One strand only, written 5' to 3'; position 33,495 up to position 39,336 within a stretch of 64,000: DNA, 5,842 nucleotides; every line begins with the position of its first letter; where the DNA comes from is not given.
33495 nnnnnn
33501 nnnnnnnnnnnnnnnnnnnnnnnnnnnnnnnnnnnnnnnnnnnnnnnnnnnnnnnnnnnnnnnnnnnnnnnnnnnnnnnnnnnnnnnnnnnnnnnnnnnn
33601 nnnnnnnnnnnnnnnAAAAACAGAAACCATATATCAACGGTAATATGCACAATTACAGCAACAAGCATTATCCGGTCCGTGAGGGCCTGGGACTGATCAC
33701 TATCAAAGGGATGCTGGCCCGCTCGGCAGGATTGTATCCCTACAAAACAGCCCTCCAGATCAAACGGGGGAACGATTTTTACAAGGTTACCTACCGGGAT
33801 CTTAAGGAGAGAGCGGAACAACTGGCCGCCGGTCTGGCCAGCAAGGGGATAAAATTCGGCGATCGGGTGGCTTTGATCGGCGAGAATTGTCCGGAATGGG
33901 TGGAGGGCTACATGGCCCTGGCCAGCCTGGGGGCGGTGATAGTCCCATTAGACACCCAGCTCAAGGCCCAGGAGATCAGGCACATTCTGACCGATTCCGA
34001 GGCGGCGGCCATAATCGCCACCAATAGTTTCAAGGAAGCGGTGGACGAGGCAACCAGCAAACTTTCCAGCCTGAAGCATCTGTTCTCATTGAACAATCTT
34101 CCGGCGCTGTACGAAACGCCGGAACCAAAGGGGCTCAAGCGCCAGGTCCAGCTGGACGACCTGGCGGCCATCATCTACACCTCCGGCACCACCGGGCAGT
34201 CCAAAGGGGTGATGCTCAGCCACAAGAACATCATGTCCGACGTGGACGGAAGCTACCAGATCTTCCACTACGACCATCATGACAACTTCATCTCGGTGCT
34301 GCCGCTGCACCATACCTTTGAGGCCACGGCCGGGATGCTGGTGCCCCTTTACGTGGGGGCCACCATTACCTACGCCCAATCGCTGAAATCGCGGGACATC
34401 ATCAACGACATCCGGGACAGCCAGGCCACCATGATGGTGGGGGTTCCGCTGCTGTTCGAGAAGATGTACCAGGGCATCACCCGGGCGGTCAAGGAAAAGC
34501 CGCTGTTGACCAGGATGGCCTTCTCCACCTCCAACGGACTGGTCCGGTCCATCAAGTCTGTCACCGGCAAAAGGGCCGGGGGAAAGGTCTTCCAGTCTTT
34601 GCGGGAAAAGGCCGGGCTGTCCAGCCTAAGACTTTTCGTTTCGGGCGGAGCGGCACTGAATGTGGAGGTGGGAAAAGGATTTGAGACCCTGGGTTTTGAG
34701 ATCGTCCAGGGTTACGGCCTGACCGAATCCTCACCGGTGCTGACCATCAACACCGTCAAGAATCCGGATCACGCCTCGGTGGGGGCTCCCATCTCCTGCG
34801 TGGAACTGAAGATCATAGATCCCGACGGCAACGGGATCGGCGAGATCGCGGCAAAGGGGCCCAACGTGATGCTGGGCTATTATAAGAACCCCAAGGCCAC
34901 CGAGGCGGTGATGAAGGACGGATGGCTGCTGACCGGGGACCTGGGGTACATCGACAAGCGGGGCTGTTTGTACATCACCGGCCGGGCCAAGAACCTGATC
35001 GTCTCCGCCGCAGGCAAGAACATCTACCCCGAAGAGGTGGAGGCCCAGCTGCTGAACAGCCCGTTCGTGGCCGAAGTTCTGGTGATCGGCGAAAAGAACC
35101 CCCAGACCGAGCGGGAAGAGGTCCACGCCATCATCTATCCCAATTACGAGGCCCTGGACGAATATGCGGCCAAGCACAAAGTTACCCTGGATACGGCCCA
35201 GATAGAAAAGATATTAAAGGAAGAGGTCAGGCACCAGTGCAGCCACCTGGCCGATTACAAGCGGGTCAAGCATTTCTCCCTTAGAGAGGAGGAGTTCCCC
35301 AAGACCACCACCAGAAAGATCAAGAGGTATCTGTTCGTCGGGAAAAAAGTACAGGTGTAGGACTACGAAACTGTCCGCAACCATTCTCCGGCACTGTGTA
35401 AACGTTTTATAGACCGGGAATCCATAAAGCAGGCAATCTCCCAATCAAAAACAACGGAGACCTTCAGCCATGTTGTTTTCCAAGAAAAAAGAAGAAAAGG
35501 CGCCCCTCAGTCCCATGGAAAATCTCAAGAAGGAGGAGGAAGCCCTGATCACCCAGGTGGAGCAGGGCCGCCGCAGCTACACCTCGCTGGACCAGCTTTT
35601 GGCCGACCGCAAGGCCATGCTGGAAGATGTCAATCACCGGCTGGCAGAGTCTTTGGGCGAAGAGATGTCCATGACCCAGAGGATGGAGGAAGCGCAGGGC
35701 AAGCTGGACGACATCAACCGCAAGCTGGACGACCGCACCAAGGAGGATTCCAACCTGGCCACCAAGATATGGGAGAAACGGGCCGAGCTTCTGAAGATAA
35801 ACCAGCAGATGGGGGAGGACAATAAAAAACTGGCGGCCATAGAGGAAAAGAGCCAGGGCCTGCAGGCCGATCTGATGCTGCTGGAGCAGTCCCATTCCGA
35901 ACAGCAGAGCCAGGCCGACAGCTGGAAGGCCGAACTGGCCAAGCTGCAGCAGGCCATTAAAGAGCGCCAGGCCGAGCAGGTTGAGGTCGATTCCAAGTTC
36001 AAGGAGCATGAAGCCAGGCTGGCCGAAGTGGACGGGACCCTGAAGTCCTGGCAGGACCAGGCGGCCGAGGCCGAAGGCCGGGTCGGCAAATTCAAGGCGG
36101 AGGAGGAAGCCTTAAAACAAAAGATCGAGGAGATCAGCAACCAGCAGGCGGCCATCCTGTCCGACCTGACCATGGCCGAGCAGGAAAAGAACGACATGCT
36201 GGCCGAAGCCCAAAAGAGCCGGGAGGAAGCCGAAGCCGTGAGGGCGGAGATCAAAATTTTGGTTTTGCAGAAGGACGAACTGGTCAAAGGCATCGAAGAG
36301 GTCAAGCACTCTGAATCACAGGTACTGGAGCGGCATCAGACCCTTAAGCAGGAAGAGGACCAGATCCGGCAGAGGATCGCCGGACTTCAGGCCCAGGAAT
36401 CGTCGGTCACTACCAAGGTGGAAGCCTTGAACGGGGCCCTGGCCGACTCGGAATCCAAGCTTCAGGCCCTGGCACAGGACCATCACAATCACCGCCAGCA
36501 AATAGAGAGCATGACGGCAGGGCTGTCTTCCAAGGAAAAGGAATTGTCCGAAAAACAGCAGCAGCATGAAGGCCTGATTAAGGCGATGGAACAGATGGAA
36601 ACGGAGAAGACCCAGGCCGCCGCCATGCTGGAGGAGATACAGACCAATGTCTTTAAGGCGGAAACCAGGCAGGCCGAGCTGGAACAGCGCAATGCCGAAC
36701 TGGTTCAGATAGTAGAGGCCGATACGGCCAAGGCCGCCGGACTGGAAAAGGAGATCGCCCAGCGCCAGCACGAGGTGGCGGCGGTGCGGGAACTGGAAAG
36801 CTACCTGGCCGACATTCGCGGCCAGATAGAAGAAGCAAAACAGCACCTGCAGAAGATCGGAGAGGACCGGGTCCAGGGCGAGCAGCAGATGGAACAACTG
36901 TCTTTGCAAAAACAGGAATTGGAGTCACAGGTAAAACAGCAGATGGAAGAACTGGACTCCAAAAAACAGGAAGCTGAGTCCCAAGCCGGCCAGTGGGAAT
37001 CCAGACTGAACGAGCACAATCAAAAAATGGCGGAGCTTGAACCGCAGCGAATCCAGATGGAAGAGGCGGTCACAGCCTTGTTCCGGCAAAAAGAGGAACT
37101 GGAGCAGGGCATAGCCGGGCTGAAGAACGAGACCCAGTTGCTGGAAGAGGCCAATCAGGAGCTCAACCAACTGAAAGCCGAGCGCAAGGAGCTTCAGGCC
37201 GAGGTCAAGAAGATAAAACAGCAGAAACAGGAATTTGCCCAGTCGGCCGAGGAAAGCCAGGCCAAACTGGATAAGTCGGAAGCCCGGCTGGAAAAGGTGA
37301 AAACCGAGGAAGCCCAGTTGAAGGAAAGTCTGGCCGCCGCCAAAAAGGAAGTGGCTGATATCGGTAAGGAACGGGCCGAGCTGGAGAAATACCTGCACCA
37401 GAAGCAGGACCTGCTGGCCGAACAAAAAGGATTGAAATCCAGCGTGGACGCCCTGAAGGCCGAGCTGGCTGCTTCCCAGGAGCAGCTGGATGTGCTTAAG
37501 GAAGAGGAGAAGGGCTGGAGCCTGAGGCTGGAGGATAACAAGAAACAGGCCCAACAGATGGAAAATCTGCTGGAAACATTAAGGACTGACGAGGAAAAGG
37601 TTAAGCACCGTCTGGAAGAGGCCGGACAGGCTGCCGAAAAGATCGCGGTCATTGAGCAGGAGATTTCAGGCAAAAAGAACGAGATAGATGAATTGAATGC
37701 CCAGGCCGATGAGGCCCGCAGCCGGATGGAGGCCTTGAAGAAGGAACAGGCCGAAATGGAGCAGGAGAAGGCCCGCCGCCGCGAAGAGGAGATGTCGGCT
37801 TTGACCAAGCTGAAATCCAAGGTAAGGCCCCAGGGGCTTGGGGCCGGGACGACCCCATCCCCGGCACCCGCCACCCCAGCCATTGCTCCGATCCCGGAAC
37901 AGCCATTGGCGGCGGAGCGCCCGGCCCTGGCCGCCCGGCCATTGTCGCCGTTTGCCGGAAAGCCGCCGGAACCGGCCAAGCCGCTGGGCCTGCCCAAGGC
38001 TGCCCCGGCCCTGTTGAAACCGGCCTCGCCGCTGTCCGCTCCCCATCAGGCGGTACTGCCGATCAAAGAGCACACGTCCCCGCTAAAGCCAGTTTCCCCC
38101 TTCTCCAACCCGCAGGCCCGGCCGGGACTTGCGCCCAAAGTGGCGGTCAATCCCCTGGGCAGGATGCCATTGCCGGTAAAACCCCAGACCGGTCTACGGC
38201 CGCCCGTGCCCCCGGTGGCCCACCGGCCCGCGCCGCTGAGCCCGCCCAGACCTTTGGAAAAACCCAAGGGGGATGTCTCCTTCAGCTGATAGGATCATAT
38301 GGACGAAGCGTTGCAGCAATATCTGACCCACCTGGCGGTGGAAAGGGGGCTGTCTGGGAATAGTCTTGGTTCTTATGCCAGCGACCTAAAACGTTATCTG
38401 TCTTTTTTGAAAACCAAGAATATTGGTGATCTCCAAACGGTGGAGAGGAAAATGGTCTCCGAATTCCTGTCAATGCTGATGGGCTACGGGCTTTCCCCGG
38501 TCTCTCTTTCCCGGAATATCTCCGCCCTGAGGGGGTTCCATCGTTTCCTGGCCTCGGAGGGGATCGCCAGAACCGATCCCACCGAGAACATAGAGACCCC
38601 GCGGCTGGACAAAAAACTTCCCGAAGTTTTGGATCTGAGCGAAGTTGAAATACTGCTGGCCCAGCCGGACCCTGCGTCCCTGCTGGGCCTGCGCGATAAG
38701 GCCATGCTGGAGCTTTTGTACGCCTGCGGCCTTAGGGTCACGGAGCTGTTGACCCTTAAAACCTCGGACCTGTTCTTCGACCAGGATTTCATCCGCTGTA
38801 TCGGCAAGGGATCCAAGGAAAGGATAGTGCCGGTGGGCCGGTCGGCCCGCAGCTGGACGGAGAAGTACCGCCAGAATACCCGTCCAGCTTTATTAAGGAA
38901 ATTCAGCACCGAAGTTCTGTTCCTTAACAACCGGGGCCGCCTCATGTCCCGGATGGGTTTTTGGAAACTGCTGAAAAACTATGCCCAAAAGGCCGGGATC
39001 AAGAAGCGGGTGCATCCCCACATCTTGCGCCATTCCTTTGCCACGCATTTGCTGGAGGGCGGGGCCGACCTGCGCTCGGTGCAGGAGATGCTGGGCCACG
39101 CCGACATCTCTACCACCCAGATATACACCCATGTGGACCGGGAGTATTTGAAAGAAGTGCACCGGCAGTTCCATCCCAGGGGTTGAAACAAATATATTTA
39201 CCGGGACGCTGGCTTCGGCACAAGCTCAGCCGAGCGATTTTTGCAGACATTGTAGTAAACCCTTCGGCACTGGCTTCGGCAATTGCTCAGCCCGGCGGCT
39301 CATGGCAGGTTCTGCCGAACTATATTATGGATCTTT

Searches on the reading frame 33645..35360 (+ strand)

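Call 6: search_protein_families(library=pfam, proteins=[window:33645-35360:+])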
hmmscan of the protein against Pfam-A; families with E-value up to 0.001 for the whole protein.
window:33645-35360:+ (571 aa): 2 families
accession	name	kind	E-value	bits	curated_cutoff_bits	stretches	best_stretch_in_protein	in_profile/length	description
PF00501.34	AMP-binding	-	1.2e-90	304.5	29.9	1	25-413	2-384/384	AMP-binding enzyme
PF13193.12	AMP-binding_C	-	4.9e-07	31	24.5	1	464-558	1-76/76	AMP-binding enzyme C-terminal domain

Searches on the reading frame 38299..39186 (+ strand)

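Call 7: search_protein_families(library=pfam, proteins=[window:38299-39186:+])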
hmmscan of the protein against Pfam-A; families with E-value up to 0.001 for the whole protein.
window:38299-39186:+ (295 aa): 3 families
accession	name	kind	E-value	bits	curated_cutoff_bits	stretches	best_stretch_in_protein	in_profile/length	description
PF00589.27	Phage_integrase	-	4.5e-49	167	27.1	1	110-281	2-170/172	Phage integrase family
PF02899.23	Phage_int_SAM_1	-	6.6e-22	78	22.3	1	5-88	1-83/83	Phage integrase, N-terminal SAM-like domain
PF13495.12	Phage_int_SAM_4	-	0.00011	23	27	0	6-82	3-76/85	Phage integrase, N-terminal SAM-like domain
